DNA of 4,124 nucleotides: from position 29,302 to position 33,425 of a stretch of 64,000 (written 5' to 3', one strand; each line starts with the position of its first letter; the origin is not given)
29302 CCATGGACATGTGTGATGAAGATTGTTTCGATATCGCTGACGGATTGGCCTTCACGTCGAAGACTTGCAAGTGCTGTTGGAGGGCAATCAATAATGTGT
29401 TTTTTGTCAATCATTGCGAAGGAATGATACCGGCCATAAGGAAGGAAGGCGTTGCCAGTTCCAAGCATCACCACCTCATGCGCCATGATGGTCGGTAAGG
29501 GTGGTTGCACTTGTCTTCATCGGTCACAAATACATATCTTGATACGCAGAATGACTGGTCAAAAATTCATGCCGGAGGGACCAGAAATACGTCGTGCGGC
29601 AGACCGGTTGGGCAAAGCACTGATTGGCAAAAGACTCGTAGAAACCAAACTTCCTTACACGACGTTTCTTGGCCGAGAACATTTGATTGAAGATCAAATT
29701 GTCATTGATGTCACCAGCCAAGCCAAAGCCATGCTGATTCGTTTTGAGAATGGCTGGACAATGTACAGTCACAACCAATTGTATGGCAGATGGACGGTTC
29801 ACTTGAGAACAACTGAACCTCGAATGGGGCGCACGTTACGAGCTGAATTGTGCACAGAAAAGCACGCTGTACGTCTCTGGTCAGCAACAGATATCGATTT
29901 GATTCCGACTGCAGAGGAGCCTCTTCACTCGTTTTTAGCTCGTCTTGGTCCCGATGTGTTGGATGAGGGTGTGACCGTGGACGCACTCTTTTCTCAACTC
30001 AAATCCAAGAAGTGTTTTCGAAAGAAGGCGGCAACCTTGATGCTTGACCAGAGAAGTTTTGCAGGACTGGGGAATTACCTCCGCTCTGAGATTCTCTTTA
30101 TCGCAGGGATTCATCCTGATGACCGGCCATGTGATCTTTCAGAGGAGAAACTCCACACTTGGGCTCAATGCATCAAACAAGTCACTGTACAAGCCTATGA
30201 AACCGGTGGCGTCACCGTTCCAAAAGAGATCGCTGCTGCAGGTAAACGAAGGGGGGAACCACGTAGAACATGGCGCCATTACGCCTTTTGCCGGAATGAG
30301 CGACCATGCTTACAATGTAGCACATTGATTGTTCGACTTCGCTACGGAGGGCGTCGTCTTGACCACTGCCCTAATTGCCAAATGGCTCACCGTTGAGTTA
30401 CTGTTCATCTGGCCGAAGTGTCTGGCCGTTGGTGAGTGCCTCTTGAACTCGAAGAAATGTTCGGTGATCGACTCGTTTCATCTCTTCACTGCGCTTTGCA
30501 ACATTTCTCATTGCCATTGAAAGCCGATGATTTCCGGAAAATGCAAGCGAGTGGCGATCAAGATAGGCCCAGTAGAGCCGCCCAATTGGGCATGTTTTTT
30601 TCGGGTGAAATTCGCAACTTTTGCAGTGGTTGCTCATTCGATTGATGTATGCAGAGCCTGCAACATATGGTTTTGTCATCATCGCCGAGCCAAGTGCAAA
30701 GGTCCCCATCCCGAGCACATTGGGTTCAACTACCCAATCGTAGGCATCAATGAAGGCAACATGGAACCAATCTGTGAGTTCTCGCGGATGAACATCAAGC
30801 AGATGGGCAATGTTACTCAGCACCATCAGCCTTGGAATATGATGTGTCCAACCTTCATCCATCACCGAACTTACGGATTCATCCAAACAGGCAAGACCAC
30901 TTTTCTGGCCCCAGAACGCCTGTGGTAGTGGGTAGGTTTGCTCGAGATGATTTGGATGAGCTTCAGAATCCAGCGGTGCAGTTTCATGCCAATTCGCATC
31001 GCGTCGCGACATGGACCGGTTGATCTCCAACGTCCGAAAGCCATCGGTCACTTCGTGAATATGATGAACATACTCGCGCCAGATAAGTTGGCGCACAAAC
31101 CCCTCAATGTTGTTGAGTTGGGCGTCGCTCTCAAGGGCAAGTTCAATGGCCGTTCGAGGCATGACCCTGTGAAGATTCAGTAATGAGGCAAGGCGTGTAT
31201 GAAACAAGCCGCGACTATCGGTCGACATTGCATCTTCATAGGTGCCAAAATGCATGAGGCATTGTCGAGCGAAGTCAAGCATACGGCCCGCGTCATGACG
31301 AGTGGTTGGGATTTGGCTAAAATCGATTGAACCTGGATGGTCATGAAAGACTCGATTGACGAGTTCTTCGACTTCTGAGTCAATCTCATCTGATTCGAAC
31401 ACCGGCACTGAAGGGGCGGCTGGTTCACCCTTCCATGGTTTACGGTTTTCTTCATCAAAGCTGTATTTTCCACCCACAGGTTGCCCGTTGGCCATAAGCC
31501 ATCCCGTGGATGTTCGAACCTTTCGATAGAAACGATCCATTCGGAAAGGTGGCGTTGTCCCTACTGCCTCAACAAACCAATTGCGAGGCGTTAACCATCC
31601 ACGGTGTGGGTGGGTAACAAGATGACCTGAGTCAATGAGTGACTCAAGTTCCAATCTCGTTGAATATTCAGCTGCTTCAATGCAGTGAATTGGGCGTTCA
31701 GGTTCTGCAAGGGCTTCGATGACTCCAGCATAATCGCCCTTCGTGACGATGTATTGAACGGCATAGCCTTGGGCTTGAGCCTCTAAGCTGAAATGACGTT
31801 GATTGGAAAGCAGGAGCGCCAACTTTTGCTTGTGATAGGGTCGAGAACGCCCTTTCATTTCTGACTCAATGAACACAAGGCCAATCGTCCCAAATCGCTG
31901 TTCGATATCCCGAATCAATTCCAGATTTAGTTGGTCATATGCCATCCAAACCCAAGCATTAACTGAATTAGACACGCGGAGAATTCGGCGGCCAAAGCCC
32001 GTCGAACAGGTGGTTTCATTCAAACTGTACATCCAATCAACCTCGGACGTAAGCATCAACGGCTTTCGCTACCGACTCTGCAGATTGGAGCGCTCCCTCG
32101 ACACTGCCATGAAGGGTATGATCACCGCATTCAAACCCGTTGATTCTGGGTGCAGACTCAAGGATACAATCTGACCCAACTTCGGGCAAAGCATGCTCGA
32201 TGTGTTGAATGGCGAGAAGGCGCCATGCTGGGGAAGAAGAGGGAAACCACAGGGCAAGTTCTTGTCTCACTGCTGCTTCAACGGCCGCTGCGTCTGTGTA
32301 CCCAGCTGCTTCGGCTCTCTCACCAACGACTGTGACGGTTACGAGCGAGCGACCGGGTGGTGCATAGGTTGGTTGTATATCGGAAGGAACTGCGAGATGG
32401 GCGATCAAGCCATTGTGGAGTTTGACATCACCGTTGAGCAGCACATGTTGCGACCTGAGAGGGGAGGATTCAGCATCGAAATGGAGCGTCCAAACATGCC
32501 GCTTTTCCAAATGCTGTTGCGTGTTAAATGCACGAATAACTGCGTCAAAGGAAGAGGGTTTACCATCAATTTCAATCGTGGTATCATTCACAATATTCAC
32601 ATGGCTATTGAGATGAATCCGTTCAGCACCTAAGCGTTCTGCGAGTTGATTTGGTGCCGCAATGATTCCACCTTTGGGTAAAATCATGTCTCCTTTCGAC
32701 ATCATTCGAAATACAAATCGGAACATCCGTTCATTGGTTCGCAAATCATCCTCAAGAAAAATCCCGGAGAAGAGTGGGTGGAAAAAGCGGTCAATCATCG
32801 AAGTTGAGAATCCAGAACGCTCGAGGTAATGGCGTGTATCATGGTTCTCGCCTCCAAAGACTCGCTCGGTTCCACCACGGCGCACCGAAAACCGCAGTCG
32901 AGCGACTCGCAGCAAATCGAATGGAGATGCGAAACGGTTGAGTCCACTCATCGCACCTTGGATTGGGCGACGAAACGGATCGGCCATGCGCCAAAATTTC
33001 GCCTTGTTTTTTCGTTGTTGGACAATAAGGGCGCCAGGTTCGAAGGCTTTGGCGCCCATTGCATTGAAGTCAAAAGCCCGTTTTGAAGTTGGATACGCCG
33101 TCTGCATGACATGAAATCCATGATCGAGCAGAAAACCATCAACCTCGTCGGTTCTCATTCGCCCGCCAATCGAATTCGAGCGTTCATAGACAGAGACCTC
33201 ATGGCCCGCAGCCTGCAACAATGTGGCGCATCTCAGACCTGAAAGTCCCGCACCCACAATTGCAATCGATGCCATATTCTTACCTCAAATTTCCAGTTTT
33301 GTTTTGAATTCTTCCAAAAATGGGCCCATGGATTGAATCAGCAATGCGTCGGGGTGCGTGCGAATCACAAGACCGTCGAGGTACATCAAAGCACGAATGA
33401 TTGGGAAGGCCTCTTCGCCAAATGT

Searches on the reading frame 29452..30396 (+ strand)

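Call 96: search_protein_families(library=pfam, proteins=[window:29452-30396:+], max_evalue=0.001)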
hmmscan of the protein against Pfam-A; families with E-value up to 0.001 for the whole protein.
window:29452-30396:+ (314 aa): 2 families
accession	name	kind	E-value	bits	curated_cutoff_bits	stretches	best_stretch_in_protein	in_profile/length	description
PF06831.19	H2TH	-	2.3e-15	56.8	34.7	1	165-256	1-89/93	Formamidopyrimidine-DNA glycosylase H2TH domain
PF01149.29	Fapy_DNA_glyco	-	3.7e-09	37.7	25.5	1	40-135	1-100/117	Formamidopyrimidine-DNA glycosylase N-terminal domain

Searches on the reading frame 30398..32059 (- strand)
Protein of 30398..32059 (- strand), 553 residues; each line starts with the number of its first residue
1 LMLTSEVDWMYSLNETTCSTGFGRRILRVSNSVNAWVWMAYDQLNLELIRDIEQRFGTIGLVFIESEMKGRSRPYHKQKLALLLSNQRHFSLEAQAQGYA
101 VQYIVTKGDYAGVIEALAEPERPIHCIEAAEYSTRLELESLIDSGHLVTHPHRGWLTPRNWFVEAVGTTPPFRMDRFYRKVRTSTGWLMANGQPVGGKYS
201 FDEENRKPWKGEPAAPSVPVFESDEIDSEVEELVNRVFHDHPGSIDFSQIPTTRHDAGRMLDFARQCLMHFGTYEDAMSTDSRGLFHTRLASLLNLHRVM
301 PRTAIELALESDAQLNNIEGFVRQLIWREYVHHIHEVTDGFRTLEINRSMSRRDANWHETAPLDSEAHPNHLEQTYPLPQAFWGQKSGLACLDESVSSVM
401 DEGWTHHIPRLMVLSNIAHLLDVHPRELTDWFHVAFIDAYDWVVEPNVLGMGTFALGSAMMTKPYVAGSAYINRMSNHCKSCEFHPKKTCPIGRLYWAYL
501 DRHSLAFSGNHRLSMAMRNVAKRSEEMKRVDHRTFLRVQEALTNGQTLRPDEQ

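Call 96: search_protein_families(library=pfam, proteins=[window:30398-32059:-], max_evalue=0.001)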
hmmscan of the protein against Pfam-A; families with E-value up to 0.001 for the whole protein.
window:30398-32059:- (553 aa): 2 families
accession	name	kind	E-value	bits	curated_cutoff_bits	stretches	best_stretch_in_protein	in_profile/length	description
PF04244.19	DPRP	-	1.3e-42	146.6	22.1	1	38-246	2-220/224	Deoxyribodipyrimidine photo-lyase-related protein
PF03441.19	FAD_binding_7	-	1.1e-07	31.9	27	1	321-463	1-124/203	FAD binding domain of DNA photolyase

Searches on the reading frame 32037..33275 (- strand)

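Call 96: search_protein_families(library=pfam, proteins=[window:32037-33275:-], max_evalue=0.001)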
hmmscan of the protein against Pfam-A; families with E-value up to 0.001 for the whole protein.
window:32037-33275:- (412 aa): 7 families
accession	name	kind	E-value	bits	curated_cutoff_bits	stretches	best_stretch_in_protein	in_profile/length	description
PF01593.30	Amino_oxidase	-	1.4e-34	120.6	19.8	1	11-406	1-442/443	Flavin containing amine oxidoreductase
PF13450.12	NAD_binding_8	-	1.1e-17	64.5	21.9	1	6-68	1-65/68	NAD(P)-binding Rossmann-like domain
PF01266.30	DAO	-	5.1e-06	26.7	27.9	1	4-37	2-35/353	FAD dependent oxidoreductase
PF00070.33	Pyr_redox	-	1.2e-05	26.2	22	1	4-40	2-37/82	Pyridine nucleotide-disulphide oxidoreductase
PF07992.20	Pyr_redox_2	-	0.00031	20.7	26.1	1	3-49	144-189/291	Pyridine nucleotide-disulphide oxidoreductase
PF03486.20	HI0933_like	-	0.00059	19.8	50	0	3-40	2-39/244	HI0933-like protein Rossmann domain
PF00890.30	FAD_binding_2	-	0.00079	19.2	20.4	0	4-38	2-36/414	FAD binding domain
